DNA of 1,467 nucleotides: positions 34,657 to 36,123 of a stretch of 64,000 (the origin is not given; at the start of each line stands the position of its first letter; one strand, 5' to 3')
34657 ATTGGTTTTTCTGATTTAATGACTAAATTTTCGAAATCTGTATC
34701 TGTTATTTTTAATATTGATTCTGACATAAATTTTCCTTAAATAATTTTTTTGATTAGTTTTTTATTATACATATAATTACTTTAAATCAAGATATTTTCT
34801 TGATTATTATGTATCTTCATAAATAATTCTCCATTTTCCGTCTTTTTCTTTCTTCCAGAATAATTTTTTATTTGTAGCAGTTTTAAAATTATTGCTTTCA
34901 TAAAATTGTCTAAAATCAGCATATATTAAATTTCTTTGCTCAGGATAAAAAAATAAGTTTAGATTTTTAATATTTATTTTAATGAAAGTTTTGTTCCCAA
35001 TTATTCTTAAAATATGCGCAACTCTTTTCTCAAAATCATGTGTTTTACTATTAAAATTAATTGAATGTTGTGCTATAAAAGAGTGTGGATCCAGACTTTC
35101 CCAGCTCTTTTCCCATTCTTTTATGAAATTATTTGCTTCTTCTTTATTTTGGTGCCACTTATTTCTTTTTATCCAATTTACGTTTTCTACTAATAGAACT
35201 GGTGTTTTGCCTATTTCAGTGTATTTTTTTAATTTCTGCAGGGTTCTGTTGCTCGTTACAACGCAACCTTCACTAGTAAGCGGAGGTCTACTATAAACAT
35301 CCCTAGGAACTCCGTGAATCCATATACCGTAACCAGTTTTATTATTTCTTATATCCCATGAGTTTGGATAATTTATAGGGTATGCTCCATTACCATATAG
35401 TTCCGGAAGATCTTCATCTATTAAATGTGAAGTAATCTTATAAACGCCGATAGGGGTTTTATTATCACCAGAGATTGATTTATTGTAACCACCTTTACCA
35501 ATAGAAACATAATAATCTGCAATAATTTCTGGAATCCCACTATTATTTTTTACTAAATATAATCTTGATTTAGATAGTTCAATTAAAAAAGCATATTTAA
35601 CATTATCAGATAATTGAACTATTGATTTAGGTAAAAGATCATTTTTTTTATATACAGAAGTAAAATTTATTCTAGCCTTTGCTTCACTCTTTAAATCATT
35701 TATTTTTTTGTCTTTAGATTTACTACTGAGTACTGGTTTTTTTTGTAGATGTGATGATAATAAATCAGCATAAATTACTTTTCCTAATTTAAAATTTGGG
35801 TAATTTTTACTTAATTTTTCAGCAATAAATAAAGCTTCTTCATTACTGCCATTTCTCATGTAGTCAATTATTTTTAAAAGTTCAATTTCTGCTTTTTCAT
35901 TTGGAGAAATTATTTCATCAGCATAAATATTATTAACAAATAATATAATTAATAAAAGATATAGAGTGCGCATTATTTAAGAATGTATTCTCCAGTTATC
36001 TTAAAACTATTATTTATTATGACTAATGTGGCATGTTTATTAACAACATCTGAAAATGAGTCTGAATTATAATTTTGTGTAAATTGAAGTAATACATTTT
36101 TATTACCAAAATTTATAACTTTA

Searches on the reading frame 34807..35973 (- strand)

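Call 90: search_protein_families(library=pfam, proteins=[window:34807-35973:-], max_evalue=0.00001)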
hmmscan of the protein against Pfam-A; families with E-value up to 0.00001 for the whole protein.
window:34807-35973:- (388 aa): 2 families
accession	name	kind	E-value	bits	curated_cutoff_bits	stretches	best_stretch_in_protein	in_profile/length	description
PF24125.1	Cds6_C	-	2e-16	60.7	27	1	282-386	4-110/111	Cds6 C-terminal NTF2-like domain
PF03734.19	YkuD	-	2.7e-15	57.6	23.4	1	127-259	2-144/146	L,D-transpeptidase catalytic domain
